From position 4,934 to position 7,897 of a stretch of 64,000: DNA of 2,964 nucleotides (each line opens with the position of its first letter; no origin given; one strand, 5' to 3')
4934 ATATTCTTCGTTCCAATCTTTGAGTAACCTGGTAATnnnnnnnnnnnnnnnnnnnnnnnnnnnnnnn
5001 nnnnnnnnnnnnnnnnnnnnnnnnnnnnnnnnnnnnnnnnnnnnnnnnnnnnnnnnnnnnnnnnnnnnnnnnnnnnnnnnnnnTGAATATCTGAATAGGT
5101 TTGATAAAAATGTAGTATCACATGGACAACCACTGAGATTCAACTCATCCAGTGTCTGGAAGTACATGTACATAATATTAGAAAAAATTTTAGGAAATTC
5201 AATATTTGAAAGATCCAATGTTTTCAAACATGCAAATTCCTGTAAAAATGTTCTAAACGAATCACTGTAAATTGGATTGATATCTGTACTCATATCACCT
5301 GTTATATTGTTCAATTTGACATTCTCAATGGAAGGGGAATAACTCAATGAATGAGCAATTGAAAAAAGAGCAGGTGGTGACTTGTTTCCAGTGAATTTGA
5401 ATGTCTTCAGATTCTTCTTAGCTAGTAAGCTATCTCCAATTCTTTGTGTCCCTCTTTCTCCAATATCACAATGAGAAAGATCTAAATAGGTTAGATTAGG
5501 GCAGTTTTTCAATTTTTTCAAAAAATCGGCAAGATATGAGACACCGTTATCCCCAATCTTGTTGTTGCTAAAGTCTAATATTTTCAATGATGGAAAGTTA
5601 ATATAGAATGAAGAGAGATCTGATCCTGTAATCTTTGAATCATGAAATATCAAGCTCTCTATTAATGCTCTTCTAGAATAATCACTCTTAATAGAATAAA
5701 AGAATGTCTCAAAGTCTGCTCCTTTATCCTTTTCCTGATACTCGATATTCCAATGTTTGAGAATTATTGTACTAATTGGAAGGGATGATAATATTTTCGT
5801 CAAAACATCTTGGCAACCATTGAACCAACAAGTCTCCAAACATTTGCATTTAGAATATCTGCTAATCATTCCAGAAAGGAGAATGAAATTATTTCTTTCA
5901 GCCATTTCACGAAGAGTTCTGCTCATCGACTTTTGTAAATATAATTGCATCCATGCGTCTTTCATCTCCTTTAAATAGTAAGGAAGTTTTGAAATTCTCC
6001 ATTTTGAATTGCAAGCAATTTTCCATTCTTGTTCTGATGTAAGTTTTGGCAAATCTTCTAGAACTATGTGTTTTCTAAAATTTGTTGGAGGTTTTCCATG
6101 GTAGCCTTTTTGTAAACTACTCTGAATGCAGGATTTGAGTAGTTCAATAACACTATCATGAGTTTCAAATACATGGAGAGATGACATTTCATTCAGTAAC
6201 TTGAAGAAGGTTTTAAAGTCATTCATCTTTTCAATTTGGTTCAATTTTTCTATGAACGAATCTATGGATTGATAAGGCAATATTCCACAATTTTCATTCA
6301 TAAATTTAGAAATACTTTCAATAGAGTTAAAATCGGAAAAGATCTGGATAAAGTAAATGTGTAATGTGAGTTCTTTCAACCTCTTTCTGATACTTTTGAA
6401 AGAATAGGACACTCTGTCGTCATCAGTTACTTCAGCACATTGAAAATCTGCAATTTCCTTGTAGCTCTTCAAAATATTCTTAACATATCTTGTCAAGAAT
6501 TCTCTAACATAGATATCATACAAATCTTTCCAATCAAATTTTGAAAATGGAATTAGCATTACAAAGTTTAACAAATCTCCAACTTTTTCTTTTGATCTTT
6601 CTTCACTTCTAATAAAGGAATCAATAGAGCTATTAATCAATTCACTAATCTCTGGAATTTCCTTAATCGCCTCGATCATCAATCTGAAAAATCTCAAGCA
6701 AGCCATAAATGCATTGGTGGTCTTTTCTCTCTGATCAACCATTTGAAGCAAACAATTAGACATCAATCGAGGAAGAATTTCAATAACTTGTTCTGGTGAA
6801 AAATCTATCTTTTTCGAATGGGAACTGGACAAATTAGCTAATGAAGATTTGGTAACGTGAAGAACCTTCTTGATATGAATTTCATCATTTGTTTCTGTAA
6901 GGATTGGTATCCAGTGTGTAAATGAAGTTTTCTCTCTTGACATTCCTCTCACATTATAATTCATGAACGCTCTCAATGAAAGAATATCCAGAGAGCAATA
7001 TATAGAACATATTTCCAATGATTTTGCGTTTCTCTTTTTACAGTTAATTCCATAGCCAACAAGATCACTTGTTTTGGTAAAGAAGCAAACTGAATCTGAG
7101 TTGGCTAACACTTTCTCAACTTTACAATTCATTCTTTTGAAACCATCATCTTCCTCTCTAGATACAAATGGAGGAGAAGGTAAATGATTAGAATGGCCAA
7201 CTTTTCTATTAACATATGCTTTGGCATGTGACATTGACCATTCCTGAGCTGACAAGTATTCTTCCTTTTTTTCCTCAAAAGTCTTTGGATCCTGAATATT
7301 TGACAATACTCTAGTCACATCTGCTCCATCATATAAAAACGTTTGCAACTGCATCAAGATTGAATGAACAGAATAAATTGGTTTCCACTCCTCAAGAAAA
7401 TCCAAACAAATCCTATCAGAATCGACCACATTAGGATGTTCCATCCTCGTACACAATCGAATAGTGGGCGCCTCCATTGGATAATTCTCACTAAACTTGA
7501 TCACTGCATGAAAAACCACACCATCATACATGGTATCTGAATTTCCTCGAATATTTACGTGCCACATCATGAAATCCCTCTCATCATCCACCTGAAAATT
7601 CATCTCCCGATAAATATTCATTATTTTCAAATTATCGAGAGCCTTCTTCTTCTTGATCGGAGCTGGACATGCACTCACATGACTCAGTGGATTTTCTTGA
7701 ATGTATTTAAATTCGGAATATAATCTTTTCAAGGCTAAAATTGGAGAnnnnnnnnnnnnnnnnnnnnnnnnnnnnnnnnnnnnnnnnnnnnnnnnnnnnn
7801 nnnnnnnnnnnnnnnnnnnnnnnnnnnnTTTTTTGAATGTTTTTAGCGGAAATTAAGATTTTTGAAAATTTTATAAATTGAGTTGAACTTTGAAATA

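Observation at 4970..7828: Ubiquitin-conjugating (E2) catalytic domain fused to a leucine-rich-repeat domain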

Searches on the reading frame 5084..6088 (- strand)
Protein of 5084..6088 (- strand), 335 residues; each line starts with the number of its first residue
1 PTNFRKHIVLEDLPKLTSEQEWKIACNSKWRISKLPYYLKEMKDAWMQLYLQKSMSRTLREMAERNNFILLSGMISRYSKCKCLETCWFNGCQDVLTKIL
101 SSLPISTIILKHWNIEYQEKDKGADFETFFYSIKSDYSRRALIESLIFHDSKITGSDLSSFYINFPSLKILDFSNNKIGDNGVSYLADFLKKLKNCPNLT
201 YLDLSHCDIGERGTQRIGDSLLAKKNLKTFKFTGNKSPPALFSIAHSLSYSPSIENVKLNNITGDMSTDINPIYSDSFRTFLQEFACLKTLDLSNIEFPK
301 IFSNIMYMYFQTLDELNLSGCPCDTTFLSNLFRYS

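Call 21: search_solved_structures(query=window:5084-6088:-, max_evalue=1, show_alignments=2)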
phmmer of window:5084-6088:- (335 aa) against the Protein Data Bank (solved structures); distinct sequences matched with E-value up to 1: 63 (the best 60 are shown).
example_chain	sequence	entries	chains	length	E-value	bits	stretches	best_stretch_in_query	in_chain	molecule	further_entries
3tsr_E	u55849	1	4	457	5.3e-13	52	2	145-236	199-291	Ribonuclease inhibitor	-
1dfj_I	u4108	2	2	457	1.7e-12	50.3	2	156-237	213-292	RIBONUCLEASE INHIBITOR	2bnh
9fqr_MA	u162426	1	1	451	9.8e-12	47.9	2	164-262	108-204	Leucine rich repeat containing 34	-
4per_A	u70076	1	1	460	1.4e-11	47.4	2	155-222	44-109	Ribonuclease Inhibitor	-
4peq_B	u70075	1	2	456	4.2e-11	45.8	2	156-236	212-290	Ribonuclease/angiogenin inhibitor 1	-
8j07_w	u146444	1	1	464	6.8e-11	45.1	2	152-292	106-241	Leucine-rich repeat-containing protein 34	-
1a4y_A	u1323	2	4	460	2.8e-09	39.8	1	157-269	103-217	RIBONUCLEASE INHIBITOR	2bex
1z7x_W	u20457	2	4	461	2.9e-09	39.8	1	157-269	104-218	Ribonuclease inhibitor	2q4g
9ln6_A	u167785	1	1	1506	5.9e-09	38.7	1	157-235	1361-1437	Maltose/maltodextrin-binding periplasmic protein,NACHT, LRR and PYD domains-containing pro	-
7ju4_l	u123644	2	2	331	1.1e-08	37.9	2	168-255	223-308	Radial spoke protein 15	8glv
9e5c_0u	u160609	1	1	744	1.5e-08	37.4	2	166-234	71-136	Leucine-rich repeat protein (LRRP)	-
9j7j_A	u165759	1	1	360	1.6e-07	34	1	168-221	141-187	GALA protein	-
9y6s_8O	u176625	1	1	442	4.5e-07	32.5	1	163-232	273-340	Leucine-rich repeat protein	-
4r5d_A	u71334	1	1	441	9e-07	31.5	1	161-298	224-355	Leucine rich repeat protein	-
9l4l_D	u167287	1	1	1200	1.1e-06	31.2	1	158-230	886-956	NACHT, LRR and PYD domains-containing protein 5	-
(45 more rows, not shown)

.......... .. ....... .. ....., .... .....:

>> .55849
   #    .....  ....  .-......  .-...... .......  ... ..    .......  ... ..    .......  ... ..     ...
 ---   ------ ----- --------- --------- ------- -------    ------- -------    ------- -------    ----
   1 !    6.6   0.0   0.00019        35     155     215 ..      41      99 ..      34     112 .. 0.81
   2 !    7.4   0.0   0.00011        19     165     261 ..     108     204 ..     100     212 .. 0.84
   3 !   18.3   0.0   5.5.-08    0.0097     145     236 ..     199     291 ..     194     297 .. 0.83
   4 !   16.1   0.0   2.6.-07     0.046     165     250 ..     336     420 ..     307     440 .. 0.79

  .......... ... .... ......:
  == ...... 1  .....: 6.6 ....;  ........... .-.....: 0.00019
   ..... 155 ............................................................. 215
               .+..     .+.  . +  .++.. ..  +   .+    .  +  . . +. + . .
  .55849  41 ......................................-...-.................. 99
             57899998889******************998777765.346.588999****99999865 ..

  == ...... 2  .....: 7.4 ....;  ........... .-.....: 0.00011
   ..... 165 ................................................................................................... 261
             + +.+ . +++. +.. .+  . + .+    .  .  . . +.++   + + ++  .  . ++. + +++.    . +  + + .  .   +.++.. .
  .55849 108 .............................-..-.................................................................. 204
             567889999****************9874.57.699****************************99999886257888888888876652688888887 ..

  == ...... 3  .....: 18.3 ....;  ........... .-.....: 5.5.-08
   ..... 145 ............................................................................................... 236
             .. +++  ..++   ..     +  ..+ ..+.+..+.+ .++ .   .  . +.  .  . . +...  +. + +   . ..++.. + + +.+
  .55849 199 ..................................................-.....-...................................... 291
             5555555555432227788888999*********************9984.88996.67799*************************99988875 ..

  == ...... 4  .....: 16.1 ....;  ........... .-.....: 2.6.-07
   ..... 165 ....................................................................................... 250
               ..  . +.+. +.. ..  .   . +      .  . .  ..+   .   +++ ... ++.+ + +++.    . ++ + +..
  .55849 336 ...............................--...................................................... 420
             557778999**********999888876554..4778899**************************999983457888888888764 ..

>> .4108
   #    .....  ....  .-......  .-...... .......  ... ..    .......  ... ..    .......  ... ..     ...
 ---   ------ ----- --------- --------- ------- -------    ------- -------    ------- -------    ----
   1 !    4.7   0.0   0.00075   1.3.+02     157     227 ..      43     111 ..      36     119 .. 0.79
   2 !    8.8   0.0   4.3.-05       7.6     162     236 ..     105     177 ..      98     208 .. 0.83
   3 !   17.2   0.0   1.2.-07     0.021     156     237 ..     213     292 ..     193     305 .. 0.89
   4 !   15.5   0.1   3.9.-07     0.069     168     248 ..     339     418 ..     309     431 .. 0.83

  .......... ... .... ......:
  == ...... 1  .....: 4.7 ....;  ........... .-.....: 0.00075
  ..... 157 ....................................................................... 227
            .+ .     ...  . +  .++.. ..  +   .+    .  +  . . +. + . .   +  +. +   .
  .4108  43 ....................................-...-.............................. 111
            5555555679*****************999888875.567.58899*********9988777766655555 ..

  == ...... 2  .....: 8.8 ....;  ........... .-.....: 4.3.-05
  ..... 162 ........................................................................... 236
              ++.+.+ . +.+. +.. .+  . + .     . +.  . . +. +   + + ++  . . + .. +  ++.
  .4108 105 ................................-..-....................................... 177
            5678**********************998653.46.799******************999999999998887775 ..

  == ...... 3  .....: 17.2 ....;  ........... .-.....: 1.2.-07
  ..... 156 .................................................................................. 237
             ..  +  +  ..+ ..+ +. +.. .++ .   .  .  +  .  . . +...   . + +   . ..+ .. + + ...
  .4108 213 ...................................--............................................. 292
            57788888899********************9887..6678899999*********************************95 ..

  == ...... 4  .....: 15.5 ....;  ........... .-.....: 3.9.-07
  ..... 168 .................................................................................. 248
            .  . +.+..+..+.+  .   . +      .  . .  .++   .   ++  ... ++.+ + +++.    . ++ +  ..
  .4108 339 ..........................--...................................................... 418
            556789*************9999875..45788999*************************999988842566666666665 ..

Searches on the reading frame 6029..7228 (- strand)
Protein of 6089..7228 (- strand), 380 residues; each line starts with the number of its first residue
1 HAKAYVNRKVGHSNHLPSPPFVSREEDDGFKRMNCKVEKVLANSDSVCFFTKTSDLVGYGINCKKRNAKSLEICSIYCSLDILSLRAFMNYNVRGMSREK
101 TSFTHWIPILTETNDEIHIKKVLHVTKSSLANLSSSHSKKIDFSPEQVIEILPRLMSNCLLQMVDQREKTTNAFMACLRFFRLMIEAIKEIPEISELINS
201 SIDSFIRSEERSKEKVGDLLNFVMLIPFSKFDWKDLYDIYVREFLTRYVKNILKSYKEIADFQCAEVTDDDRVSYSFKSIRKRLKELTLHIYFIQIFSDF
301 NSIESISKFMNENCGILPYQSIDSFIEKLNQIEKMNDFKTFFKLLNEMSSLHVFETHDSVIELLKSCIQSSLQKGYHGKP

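Call 22: search_solved_structures(query=window:6089-7228:-, max_evalue=10)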
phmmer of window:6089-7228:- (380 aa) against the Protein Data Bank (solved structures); distinct sequences matched with E-value up to 10: 2.
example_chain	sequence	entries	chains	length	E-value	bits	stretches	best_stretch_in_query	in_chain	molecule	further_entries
2mxz_A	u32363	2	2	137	0.76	12.1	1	183-240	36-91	L-alanyl-D-glutamate peptidase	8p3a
5h5l_A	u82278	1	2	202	0.89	11.9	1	163-260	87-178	Glutathione s-transferase S2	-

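Call 58: search_solved_structures(query=A4, max_evalue=10, show_alignments=2)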
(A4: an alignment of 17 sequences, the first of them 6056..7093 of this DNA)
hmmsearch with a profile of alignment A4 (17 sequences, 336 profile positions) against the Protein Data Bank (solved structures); distinct sequences matched with E-value up to 10: 1.
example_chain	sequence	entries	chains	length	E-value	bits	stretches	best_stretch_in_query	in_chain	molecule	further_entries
7bqn_A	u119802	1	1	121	0.36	13.1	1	257-328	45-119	Rei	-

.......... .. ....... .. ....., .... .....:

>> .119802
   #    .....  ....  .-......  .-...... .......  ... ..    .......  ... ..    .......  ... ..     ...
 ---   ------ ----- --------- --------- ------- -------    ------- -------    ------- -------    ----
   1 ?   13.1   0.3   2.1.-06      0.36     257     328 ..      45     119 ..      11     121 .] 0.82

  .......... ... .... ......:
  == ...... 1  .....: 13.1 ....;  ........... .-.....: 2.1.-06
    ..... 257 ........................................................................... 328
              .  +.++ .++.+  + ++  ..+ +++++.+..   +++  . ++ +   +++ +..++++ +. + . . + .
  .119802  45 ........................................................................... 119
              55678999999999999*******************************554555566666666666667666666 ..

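Call 59: predict_structure(alignment_id=A3)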
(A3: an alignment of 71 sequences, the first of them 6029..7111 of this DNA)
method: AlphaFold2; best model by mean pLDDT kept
length: 361 residues; sequences in the alignment: 71
mean_pLDDT: 91.4   pTM: 0.88
mean pLDDT of the five models: 91.4, 90.4, 90.4, 90.2, 89.9
residues with pLDDT >= 90: 294; 70-90: 38; 50-70: 17; < 50: 12
segments of 3 or more residues with pLDDT < 50: 1-4, 344-350
pLDDT, mean of each block of 10 residues (from residue 1): 52 84 93 94 94 90 95 89 97 91 96 98 92 96 98 98 97 94 98 96 98 96 96 98 98 96 96 93 96 97 95 91 97 90 51 63 47
secondary structure, 60 per line:
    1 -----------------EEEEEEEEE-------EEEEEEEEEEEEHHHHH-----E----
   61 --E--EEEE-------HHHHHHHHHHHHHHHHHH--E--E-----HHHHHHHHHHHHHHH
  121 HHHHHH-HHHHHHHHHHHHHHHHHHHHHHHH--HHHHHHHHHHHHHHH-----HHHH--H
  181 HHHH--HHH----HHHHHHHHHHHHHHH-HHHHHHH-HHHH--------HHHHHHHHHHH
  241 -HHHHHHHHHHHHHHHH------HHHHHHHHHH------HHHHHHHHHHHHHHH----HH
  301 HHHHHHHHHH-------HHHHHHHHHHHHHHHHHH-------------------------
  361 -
elements in order: E18-26 E34-45 H46-50 E66-69 H77-94 H106-126 H128-151 H154-168 H174-177 H180-184 H194-208 H210-216 H218-221 H230-240 H242-257 H264-273 H280-294 H299-310 H318-335

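Call 73: search_protein_families(library=pfam, alignment_id=A4, max_evalue=10)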
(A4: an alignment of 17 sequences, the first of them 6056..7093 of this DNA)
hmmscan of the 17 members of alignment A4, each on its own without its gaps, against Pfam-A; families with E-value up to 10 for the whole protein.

A. member 1, window:6056-7093:- (346 aa): 1 family
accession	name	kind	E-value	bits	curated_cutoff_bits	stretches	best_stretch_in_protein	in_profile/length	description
PF20263.4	LYRM2-like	-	0.055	14.4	26.8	1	189-242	10-55/85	LYR motif-containing protein 2-like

B. families by the number of members that match (of 17 scanned): 15 families
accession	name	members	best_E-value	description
PF23000.2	ChitinSynthase_IV_N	1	0.011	Chitin synthase N-terminal putative transporter domain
PF17903.8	KH_KRR1_1st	1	0.033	Krr1 KH1 domain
PF05592.18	Bac_rhamnosid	1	0.034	Bacterial alpha-L-rhamnosidase concanavalin-like domain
PF21884.2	ZUO1-like_ZHD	1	0.037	Zuotin-like, zuotin homology domain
PF17918.6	TetR_C_15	1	0.048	Tetracyclin repressor-like, C-terminal domain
PF22720.1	SNaCT14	1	0.053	Short NACHT-associated C-Terminal domain, family 14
PF20263.4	LYRM2-like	1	0.055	LYR motif-containing protein 2-like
PF18040.7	BPA_C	1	0.078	beta porphyranase A C-terminal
PF24617.1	POF1B_HlH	1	0.093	POF1B helix-loop-helix domain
PF05873.17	Mt_ATP-synt_D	1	0.11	ATP synthase D chain, mitochondrial (ATP5H)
PF06834.16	TraU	1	0.12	TraU protein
PF17889.6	NLRC4_HD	1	0.14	NLRC4 helical domain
PF18148.6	RGS_DHEX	1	0.16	Regulator of G-protein signalling DHEX domain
PF13401.12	AAA_22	1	0.18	AAA domain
PF20321.3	DUF6616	1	0.21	Family of unknown function (DUF6616)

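Call 75: fold_search(model_id=the predicted structure, library=pdb)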
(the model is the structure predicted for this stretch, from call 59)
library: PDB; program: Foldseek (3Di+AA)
matches with E <= 10: 346; with E <= 0.001: 1
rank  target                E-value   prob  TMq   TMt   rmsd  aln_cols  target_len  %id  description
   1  8b5w                  4.0e-04  1.00  0.57  0.59   5.8       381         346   11  Crystal structure of the E3 module from UBR4 (released 2023-10-04)
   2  8btl_A                2.0e-03  1.00  0.56  0.57   6.7       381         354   12  Crystal structure of a complex between the E2 conjugating enzyme UBE2A and the E3 ligase module from UBR4 (released 2023-12-13)
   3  7kiy_C                4.0e-01  0.09  0.14  0.09  23.8       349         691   12  Plasmodium falciparum RhopH complex in soluble form (released 2021-01-13)
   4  5mfi_B                4.4e-01  0.11  0.13  0.17  19.9       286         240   10  Designed armadillo repeat protein YIII(Dq.V2)4CqI in complex with peptide (KR)4 (released 2017-09-13)
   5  5mfi_A                5.0e-01  0.11  0.14  0.18  19.7       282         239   12  Designed armadillo repeat protein YIII(Dq.V2)4CqI in complex with peptide (KR)4 (released 2017-09-13)
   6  5mfb_A                5.5e-01  0.10  0.13  0.18  19.6       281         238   11  Designed armadillo repeat protein YIII(Dq)4CqI (released 2017-09-13)
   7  5mfh_A                5.7e-01  0.09  0.14  0.17  18.5       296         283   12  Designed armadillo repeat protein YIIIM5AII in complex with peptide (RR)5 (released 2017-09-13)
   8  6iko_A                5.7e-01  0.09  0.14  0.16  43.4       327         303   12  Crystal structure of mouse GAS7cb (released 2019-10-16)
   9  6wx8_A                5.7e-01  0.08  0.13  0.11  20.9       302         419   10  SOX2 bound to Importin-alpha 3 (released 2020-10-28)
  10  6iko_B                6.0e-01  0.08  0.14  0.15  43.5       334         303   11  Crystal structure of mouse GAS7cb (released 2019-10-16)
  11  6o8b_A                6.0e-01  0.06  0.10  0.07  31.0       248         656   10  Crystal structure of STING CTD in complex with TBK1 (released 2019-05-22)
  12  5aei_A                6.6e-01  0.09  0.15  0.18  17.6       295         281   12  Designed Armadillo repeat protein YIIIM5AII in complex with peptide (KR)5 (released 2016-03-30)
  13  6wx8_C                6.9e-01  0.08  0.13  0.12  20.8       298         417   10  SOX2 bound to Importin-alpha 3 (released 2020-10-28)
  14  7vdh_R                7.2e-01  0.10  0.15  0.18  23.0       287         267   11  Cryo-EM structure of pseudoallergen receptor MRGPRX2 complex with C48/80, state2 (released 2021-12-01)
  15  1y2o_A                7.2e-01  0.04  0.08  0.11  31.3       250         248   14  Structure of N-terminal domain IRSp53/BAIAP2 (released 2005-02-15)
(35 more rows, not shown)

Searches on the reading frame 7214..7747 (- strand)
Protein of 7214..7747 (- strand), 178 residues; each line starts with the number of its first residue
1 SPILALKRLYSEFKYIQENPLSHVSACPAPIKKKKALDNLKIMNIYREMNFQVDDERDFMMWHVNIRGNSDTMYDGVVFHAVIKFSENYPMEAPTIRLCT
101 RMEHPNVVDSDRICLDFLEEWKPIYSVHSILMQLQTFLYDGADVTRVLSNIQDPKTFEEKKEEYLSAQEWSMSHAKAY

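Call 86: search_solved_structures(query=A5, max_evalue=1e-10)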
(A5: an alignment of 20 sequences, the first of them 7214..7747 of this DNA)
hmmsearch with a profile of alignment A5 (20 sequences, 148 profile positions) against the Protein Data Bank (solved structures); distinct sequences matched with E-value up to 1e-10: 277 (the best 60 are shown).
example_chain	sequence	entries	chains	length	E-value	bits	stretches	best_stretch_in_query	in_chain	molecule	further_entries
2aak_A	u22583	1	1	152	6.9e-32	113.2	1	3-132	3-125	UBIQUITIN CONJUGATING ENZYME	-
7uv8_A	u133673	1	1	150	1.9e-31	111.7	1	3-130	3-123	Ubiquitin-conjugating enzyme E2 2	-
7w75_A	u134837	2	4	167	2e-31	111.7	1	3-130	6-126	Ubiquitin-conjugating enzyme E2 2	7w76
1ayz_A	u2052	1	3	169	2.8e-31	111.2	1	3-130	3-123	UBIQUITIN-CONJUGATING ENZYME RAD6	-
7mey_B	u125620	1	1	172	2.9e-31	111.2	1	3-130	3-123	Ubiquitin-conjugating enzyme E2 2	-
8ieg_R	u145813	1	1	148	3e-31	111.1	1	5-130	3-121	Ubiquitin-conjugating enzyme E2 2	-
7mex_B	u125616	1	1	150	3.1e-31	111.1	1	5-130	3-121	Ubiquitin-conjugating enzyme E2 2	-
1jas_A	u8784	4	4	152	5.2e-31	110.4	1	3-134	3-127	UBIQUITIN-CONJUGATING ENZYME E2-17 KDA | UBIQUITIN-CONJUGATING ENZYME E2 B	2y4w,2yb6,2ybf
6cyr_A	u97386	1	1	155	5.6e-31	110.2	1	3-134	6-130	Ubiquitin-conjugating enzyme E2 A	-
8iej_R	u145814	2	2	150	8.8e-31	109.6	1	3-133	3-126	Ubiquitin-conjugating enzyme E2 A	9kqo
7uvc_A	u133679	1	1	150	9.1e-31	109.5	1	3-130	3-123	Ubiquitin-conjugating enzyme E2 2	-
6cyo_A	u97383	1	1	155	9.5e-31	109.5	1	3-134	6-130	Ubiquitin-conjugating enzyme E2 A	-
1z3d_A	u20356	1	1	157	1.2e-30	109.1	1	4-132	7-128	Ubiquitin-conjugating enzyme E2 1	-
1q34_A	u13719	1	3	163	1.4e-30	108.9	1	4-132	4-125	Ubiquitin-conjugating enzyme E2-21.5 kDa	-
2oxq_A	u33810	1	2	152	4e-30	107.5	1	3-127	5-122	Ubiquitin-conjugating enzyme E2D 1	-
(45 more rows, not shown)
